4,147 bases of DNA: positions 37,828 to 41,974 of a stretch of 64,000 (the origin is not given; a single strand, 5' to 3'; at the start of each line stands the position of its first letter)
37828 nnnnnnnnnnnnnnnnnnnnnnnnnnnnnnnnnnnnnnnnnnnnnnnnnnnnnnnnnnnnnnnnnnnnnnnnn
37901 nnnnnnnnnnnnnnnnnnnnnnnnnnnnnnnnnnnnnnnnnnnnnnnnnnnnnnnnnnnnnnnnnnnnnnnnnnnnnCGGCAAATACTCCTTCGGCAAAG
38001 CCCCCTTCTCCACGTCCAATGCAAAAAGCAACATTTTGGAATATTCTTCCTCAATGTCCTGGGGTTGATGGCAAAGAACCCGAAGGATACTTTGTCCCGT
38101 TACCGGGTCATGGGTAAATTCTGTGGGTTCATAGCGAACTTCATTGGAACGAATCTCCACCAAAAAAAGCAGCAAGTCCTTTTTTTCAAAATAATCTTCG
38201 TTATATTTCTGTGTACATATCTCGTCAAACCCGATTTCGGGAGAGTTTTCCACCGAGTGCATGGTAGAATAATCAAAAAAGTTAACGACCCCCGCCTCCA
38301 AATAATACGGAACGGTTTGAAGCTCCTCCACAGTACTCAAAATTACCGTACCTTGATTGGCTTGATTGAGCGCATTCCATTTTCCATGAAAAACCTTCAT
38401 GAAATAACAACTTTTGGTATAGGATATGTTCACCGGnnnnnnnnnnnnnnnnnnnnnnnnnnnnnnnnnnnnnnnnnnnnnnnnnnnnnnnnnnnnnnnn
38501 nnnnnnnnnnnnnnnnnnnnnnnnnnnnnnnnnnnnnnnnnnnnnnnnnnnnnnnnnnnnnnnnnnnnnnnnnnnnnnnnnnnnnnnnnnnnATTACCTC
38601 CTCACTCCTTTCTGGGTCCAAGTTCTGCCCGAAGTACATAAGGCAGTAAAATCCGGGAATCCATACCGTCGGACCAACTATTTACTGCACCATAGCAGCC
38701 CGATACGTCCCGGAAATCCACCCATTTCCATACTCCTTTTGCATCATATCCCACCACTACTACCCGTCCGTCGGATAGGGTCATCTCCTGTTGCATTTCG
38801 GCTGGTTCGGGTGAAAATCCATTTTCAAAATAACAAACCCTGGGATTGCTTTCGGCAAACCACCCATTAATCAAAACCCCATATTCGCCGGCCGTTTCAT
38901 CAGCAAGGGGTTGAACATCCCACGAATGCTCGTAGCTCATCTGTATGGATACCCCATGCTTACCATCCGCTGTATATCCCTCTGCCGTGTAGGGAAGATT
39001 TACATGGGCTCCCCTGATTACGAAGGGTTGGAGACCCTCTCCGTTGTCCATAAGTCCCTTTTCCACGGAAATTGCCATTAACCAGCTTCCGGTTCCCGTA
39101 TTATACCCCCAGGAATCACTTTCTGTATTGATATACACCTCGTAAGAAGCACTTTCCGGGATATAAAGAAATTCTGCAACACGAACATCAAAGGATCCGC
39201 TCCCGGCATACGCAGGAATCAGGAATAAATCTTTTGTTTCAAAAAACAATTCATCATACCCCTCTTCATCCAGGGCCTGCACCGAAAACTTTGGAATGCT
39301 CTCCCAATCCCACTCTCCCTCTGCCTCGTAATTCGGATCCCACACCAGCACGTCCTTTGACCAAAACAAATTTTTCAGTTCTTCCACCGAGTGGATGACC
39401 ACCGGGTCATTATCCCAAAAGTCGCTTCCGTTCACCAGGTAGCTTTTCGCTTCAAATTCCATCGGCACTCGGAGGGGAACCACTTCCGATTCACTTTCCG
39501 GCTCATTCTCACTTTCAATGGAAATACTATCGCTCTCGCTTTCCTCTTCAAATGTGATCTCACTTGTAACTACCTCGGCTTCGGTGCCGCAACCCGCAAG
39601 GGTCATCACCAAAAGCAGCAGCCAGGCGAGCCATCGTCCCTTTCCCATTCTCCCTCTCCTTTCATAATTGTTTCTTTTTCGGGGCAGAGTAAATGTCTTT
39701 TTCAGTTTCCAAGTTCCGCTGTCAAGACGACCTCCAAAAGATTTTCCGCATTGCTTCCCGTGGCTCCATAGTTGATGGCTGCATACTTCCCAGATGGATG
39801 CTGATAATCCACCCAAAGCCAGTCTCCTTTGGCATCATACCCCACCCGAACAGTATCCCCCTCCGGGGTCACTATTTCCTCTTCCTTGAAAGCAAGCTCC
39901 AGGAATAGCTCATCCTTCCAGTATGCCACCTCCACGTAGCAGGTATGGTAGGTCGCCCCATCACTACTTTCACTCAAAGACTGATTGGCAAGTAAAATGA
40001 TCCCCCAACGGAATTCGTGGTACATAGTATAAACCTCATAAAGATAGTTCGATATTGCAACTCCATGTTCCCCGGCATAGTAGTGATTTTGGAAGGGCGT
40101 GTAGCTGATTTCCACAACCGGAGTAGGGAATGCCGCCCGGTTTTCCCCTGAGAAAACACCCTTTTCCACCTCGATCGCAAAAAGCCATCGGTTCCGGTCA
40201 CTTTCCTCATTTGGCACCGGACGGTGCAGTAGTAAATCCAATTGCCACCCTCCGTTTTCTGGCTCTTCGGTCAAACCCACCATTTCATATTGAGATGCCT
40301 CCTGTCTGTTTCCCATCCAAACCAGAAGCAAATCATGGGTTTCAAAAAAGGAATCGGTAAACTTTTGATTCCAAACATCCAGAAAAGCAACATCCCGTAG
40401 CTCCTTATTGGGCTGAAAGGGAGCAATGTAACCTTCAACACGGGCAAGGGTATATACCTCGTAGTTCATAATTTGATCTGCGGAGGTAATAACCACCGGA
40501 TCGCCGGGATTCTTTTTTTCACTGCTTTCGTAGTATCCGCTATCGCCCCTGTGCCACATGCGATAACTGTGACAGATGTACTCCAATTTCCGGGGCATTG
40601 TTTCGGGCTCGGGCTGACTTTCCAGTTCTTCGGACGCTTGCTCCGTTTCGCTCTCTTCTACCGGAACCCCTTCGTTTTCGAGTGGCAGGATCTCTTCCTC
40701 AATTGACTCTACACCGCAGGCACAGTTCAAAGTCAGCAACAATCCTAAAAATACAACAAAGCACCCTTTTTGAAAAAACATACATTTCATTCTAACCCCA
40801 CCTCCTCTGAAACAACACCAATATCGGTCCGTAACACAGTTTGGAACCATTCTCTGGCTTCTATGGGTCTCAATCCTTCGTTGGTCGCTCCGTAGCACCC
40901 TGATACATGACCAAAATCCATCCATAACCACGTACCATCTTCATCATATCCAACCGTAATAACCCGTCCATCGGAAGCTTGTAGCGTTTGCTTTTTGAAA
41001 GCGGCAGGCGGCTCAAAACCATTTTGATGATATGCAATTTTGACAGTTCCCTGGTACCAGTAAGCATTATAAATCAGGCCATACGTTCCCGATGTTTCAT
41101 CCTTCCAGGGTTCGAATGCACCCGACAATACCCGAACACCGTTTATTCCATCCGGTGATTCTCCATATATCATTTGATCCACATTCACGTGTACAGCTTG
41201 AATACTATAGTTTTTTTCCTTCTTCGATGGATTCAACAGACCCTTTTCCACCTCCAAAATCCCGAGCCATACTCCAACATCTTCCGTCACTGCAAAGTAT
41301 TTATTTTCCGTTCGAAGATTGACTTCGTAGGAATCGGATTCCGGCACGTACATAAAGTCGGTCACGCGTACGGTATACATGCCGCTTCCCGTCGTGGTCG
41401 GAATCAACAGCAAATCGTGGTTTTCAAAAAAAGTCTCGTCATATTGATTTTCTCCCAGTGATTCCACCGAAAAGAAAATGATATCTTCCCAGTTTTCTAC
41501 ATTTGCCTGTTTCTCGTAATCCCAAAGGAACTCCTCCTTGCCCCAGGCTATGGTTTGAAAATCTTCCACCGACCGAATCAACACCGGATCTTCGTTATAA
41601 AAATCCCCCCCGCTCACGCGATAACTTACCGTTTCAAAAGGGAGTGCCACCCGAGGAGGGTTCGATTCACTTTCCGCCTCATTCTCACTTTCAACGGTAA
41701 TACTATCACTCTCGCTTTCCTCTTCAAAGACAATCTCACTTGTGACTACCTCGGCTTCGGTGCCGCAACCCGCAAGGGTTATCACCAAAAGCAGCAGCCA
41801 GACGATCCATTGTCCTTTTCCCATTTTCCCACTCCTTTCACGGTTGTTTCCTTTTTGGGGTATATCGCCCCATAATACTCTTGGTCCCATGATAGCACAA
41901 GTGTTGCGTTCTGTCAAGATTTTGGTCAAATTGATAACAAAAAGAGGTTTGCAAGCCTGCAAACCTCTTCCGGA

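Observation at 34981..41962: Operon of five paralogous lipoproteins built from two repeating modules that match no family I recognise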

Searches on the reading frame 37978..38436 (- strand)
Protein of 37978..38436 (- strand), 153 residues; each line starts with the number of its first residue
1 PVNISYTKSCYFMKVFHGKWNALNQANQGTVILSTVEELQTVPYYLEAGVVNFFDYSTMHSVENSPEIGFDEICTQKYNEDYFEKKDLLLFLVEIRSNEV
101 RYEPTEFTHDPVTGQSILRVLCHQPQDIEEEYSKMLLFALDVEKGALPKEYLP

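Call 34: find_homologous_proteins(query=A4, max_evalue=0.001)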
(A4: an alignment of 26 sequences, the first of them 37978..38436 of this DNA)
Query A4 (26 sequences) (153 aa, profile of the alignment): 7 proteins with E <= 0.001 among 1368 candidates.
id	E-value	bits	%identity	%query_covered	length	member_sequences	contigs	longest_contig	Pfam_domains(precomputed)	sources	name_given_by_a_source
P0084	6.2e-32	128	32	20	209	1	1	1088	-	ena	-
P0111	8.2e-27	112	28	19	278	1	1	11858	-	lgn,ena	-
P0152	1.1e-26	112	32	20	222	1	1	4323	-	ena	-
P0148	2.6e-20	91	-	-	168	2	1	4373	-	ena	-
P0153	1.6e-16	78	19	44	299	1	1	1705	-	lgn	-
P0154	1.7e-16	78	27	35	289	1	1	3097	-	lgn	-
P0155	1.5e-15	75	23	20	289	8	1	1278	-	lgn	-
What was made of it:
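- Tried and rejected: A word-indexed search with the D1 profile found only 7 proteins (call 34).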

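Call 46: find_encoding_contigs(protein=P0152, flank=6000, max_places=3)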
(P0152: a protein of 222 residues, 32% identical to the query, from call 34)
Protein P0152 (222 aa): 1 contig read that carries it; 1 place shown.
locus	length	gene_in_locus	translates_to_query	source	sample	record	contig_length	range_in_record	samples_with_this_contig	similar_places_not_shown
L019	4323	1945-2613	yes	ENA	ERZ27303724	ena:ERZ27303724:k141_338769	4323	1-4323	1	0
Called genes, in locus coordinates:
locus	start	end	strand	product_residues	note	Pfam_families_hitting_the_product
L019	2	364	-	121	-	?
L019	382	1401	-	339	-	PF02912:Phe_tRNA-synt_N, PF01409:tRNA-synt_2d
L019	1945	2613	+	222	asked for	-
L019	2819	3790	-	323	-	PF14804:Jag_N, PF13083:KH_KhpA-B, PF01424:R3H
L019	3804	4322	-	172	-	?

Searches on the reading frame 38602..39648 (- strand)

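Call 3: search_protein_families(library=pfam, proteins=[window:38602-39648:-], max_evalue=1)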
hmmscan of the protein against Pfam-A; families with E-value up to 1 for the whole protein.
window:38602-39648:- (348 aa): 0 families

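Call 4: search_protein_families(library=ncbifam, proteins=[window:38602-39648:-], max_evalue=1)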
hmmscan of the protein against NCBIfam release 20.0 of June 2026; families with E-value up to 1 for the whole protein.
window:38602-39648:- (348 aa): 2 families
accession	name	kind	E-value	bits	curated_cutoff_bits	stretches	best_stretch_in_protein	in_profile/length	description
NF033216.1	lipo_YgdI_YgdR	subfamily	0.15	12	42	1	8-29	7-28/71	YgdI/YgdR family lipoprotein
NF047847.2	SS_mature_LptM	equivalog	0.21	11.7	27.7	1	5-21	5-21/31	LPS translocon maturation chaperone LptM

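Call 21: search_protein_families(library=phrogs, proteins=[window:38602-39648:-], max_evalue=0.1)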
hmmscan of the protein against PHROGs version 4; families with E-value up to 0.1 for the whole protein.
window:38602-39648:- (348 aa): 0 families

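Call 77: search_protein_families(library=padloc, proteins=[window:38602-39648:-], max_evalue=0.1)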
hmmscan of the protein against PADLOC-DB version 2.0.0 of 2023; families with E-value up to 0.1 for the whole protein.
window:38602-39648:- (348 aa): 0 families

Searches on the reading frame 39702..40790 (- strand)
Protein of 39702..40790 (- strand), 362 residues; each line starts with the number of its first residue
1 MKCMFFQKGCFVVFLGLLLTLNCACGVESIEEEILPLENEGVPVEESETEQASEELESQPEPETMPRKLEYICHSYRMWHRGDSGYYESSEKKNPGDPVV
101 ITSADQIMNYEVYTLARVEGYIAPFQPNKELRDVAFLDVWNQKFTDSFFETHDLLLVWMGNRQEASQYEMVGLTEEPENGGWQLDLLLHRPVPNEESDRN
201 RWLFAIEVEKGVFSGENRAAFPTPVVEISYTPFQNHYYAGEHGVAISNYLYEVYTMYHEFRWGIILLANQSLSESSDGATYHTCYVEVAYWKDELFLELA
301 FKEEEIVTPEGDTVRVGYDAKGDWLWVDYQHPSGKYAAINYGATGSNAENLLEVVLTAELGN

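Call 3: search_protein_families(library=pfam, proteins=[window:39702-40790:-], max_evalue=1)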
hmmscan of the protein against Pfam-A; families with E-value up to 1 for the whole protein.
window:39702-40790:- (362 aa): 0 families

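Call 4: search_protein_families(library=ncbifam, proteins=[window:39702-40790:-], max_evalue=1)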
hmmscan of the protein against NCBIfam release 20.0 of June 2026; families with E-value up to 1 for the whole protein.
window:39702-40790:- (362 aa): 1 family
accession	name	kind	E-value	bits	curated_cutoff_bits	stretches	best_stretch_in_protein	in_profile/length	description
NF006106.0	PRK08257.1-5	equivalog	0.075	11.7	684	1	233-315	153-230/503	acetyl-CoA acetyltransferase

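Call 21: search_protein_families(library=phrogs, proteins=[window:39702-40790:-], max_evalue=0.1)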
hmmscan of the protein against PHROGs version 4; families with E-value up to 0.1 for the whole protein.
window:39702-40790:- (362 aa): 0 families

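Call 77: search_protein_families(library=padloc, proteins=[window:39702-40790:-], max_evalue=0.1)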
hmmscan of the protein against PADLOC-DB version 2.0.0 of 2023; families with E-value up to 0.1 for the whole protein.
window:39702-40790:- (362 aa): 0 families

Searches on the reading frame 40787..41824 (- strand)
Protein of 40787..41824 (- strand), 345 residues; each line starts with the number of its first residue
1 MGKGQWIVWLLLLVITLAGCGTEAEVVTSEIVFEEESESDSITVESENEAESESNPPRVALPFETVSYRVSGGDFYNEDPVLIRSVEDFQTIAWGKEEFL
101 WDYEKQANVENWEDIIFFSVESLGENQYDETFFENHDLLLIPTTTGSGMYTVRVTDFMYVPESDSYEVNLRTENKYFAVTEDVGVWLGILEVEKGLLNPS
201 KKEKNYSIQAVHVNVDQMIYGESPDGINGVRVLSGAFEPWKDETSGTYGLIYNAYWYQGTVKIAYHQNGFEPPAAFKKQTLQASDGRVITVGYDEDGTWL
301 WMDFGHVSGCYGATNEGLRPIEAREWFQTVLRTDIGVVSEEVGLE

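Call 3: search_protein_families(library=pfam, proteins=[window:40787-41824:-], max_evalue=1)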
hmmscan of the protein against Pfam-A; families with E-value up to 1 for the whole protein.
window:40787-41824:- (345 aa): 0 families

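Call 4: search_protein_families(library=ncbifam, proteins=[window:40787-41824:-], max_evalue=1)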
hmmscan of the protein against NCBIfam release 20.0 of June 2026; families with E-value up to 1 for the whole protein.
window:40787-41824:- (345 aa): 1 family
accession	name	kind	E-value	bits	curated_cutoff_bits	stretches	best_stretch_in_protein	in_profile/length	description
NF047847.2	SS_mature_LptM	equivalog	0.16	12.1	27.7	1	7-21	7-21/31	LPS translocon maturation chaperone LptM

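Call 21: search_protein_families(library=phrogs, proteins=[window:40787-41824:-], max_evalue=0.1)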
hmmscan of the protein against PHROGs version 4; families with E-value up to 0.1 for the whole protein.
window:40787-41824:- (345 aa): 1 family
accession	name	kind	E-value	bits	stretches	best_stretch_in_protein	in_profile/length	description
phrog_4392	-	unknown function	0.089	13.8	0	6-44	6-41/105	-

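Call 39: find_homologous_proteins(query=window:40787-41824:-, max_evalue=0.001)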
Query window:40787-41824:- (345 aa): 6 proteins with E <= 0.001 among 1440 candidates.
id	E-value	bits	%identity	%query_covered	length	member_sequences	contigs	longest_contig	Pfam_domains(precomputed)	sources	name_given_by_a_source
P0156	6.4e-232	787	100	100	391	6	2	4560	-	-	-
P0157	3.9e-108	380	52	97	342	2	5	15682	-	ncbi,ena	-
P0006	3.7e-93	331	48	97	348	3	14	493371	-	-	-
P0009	1.6e-70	256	37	98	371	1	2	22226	-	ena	-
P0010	1.2e-55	207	40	92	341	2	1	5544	-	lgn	-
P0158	6.1e-26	109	41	57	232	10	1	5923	-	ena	-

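Call 77: search_protein_families(library=padloc, proteins=[window:40787-41824:-], max_evalue=0.1)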
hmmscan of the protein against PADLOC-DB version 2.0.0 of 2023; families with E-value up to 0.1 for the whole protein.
window:40787-41824:- (345 aa): 0 families
